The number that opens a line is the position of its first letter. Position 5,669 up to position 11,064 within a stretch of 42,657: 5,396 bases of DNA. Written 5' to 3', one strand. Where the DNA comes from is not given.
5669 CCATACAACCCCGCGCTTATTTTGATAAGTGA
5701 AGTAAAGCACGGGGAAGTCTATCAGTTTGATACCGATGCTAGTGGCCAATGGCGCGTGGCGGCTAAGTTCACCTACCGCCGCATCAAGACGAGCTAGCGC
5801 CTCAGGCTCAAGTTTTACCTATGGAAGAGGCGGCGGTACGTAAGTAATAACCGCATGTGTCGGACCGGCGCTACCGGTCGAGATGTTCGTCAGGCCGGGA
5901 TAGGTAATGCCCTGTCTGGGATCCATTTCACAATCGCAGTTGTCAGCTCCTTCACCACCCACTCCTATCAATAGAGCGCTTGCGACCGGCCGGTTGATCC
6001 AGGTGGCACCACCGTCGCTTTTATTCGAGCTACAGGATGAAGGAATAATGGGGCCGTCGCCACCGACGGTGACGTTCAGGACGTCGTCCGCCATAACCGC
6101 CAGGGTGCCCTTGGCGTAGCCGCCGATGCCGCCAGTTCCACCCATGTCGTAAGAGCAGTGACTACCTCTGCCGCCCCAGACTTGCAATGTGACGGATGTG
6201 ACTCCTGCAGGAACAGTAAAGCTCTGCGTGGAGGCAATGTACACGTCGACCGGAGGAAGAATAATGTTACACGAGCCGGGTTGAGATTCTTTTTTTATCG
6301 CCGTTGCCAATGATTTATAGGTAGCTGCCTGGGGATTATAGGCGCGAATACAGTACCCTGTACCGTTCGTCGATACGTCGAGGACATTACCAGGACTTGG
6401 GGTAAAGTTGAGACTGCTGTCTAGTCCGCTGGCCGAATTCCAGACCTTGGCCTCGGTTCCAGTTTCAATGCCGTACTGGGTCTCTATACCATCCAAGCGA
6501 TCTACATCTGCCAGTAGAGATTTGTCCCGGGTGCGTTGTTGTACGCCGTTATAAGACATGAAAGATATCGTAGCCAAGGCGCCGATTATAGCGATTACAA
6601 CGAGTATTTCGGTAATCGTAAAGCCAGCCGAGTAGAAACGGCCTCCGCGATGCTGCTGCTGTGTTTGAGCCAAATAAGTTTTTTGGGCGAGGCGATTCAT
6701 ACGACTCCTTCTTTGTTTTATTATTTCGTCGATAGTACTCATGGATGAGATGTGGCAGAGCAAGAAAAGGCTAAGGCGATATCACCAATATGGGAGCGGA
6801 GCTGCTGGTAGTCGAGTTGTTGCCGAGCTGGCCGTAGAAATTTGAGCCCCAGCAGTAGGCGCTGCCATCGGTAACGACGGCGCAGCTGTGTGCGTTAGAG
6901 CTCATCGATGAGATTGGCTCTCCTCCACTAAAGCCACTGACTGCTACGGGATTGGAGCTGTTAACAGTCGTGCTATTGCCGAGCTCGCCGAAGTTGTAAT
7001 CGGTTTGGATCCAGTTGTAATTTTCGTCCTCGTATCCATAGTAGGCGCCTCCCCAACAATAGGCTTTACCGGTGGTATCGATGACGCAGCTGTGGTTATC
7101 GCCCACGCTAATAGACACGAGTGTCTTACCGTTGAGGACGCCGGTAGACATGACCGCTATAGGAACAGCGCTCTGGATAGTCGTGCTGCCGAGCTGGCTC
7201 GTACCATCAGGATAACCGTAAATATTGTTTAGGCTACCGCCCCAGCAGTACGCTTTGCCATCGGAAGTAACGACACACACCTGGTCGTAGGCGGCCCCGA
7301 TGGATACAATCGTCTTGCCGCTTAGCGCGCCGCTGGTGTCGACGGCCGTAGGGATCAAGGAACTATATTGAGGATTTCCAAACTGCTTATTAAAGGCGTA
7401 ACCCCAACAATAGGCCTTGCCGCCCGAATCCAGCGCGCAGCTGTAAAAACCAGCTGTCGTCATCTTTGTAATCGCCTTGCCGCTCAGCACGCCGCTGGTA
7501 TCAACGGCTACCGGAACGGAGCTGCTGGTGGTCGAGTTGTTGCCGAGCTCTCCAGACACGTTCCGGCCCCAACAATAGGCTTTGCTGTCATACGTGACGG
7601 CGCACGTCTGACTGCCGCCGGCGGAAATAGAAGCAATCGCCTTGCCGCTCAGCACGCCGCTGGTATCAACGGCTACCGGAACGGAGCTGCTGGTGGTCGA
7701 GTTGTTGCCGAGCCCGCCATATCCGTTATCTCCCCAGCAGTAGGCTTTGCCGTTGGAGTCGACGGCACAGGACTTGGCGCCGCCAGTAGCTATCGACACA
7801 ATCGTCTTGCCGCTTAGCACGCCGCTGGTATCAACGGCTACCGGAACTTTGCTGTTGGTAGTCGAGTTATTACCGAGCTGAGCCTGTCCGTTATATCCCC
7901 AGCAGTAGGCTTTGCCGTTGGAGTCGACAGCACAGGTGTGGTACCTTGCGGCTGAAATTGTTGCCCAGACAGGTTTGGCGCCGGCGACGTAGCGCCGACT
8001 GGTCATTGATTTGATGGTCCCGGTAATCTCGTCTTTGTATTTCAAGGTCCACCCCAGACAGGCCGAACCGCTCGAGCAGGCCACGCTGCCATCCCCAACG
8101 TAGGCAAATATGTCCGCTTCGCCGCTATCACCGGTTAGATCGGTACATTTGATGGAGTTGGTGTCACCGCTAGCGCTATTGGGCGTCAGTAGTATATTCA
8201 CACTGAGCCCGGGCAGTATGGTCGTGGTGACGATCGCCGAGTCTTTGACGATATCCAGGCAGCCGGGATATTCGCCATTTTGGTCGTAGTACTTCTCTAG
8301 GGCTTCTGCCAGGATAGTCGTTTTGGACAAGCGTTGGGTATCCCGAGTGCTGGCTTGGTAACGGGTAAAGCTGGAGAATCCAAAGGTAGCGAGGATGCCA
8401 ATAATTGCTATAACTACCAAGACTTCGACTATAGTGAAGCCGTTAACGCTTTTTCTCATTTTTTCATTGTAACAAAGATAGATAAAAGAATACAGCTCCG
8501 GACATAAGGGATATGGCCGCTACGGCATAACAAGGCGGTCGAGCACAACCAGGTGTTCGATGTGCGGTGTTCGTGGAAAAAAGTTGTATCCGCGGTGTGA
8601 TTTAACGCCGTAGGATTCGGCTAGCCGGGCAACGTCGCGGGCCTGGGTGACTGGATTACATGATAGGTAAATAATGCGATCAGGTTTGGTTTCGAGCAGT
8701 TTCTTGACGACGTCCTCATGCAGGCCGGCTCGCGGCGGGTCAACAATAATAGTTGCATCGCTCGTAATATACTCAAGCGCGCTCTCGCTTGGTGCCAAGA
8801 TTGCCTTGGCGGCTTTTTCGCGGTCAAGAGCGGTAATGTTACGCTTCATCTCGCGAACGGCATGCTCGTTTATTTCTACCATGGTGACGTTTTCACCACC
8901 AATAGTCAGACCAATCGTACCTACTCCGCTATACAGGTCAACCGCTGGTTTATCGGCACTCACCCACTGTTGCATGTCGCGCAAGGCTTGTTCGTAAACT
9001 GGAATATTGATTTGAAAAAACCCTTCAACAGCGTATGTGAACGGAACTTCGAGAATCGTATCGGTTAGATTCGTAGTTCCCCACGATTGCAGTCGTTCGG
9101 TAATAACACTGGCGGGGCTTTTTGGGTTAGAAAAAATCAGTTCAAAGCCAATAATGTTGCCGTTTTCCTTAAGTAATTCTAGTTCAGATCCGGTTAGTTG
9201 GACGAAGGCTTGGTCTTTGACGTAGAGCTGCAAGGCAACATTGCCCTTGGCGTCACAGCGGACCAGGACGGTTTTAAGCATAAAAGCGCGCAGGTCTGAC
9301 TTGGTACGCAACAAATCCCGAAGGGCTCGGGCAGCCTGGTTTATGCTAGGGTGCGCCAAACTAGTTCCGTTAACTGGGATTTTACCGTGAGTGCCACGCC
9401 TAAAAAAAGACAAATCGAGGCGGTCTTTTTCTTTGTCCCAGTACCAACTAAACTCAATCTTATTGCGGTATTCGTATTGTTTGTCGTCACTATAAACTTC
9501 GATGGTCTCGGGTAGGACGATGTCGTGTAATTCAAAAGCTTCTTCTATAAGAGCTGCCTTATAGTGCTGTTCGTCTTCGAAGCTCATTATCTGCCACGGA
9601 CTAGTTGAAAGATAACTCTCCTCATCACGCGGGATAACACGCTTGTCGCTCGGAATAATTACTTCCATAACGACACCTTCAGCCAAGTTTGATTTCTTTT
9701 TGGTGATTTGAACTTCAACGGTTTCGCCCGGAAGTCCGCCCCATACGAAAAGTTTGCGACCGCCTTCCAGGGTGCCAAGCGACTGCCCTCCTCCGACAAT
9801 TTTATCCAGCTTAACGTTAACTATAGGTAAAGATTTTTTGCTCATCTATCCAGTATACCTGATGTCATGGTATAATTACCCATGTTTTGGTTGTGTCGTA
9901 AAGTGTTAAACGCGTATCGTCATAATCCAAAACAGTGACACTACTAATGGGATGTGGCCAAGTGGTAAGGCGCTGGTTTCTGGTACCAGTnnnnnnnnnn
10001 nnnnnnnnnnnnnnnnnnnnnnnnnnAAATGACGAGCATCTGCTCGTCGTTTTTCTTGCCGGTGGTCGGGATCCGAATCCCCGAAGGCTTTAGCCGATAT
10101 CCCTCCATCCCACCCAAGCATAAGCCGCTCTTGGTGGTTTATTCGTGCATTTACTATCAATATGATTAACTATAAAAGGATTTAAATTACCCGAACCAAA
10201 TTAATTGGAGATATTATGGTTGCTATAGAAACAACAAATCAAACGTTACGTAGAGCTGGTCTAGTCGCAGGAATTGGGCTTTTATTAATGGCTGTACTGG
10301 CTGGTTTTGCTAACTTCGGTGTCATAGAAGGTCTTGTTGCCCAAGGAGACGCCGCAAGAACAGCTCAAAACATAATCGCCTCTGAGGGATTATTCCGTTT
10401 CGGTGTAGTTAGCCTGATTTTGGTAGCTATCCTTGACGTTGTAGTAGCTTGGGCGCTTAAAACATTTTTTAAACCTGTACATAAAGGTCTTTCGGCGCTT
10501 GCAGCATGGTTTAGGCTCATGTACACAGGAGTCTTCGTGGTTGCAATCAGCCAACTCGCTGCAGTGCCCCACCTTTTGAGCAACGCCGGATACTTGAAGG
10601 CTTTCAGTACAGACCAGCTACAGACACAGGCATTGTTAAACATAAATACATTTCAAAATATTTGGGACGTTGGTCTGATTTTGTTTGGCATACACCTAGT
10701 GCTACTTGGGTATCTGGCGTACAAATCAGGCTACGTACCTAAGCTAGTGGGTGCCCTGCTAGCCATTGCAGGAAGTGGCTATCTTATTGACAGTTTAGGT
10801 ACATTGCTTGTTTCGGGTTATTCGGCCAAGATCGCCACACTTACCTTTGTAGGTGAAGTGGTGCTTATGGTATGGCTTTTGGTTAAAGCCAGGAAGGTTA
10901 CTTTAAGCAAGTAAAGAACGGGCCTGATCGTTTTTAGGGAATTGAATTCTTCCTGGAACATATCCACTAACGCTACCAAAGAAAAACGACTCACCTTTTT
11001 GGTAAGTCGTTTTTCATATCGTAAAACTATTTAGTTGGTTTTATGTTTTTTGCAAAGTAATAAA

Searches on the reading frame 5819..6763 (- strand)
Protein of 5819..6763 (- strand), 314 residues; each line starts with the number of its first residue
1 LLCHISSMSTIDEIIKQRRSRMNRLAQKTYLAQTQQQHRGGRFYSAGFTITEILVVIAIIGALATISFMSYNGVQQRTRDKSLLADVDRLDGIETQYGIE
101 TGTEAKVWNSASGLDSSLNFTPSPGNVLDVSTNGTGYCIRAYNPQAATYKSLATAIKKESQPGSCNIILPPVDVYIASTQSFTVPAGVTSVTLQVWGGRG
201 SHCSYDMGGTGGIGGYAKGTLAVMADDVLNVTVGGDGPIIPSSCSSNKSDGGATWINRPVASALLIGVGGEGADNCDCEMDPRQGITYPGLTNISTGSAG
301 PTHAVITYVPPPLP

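Call 17: search_protein_families(library=pfam, proteins=[window:5819-6763:-], max_evalue=0.001)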
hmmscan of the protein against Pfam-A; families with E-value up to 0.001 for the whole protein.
window:5819-6763:- (314 aa): 3 families
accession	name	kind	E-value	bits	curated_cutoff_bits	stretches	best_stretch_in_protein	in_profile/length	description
PF21722.4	Gly_rich_2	-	9e-07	29.6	24.3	1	178-287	4-98/226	Glycine-rich domain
PF12810.13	ALK_LTK_GRD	-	6.6e-05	23.5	24.5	1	193-256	12-73/243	ALK/LTK, Glycine-rich domain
PF07963.17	N_methyl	-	0.00015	21.6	21.2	1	44-67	3-26/27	Prokaryotic N-terminal methylation motif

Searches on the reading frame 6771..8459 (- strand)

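Call 17: search_protein_families(library=pfam, proteins=[window:6771-8459:-], max_evalue=0.001)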
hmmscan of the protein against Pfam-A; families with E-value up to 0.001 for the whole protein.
window:6771-8459:- (562 aa): 5 families
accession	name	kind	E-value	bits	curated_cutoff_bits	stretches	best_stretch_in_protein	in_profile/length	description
PF25390.1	WD40_RLD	-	5.7e-61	207.3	150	2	145-324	182-347/363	RCC1-like domain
PF13540.12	RCC1_2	-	4e-46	154.1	22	5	448-475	2-29/30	Regulator of chromosome condensation (RCC1) repeat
PF00415.24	RCC1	-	9.9e-38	128.9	21.7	4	236-288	1-50/50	Regulator of chromosome condensation (RCC1) repeat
PF25384.1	Alsin_RLD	-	8.2e-10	39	100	0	273-340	275-342/405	Alsin RCC1-like domain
PF07963.17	N_methyl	-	6.5e-07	29.1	21.2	1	2-26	1-25/27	Prokaryotic N-terminal methylation motif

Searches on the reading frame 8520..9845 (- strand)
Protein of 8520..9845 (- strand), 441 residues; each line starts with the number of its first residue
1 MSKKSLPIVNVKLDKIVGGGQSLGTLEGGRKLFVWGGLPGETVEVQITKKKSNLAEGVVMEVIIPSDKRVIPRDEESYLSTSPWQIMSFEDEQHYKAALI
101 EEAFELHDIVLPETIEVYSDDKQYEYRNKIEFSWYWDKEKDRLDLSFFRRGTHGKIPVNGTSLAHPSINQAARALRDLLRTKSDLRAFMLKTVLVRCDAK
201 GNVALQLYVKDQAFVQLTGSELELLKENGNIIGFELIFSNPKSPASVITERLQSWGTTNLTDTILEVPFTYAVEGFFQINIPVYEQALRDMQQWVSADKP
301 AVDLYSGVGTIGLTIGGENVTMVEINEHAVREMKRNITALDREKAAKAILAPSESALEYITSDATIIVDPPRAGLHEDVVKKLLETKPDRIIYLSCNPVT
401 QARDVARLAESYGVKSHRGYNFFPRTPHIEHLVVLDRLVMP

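Call 17: search_protein_families(library=pfam, proteins=[window:8520-9845:-], max_evalue=0.001)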
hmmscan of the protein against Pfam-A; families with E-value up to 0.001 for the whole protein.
window:8520-9845:- (441 aa): 4 families
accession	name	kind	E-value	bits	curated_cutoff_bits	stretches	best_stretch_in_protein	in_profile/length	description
PF05958.17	tRNA_U5-meth_tr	-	3.8e-19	69.4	23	1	364-437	285-356/357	tRNA (Uracil-5-)-methyltransferase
PF01938.26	TRAM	-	5.5e-06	26.6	21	1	19-59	18-60/61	TRAM domain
PF03602.21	Cons_hypoth95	-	1.1e-05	25.7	24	1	297-390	41-146/182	Conserved hypothetical protein 95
PF05175.20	MTS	-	0.00073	19.6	23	0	297-385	31-124/170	Methyltransferase small domain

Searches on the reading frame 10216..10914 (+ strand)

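Call 17: search_protein_families(library=pfam, proteins=[window:10216-10914:+], max_evalue=0.001)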
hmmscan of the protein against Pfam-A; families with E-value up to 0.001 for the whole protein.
window:10216-10914:+ (232 aa): 1 family
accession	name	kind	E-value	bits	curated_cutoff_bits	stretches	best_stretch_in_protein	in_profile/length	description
PF14329.11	DUF4386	-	2.5e-51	175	27.6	1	17-224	1-209/210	Domain of unknown function (DUF4386)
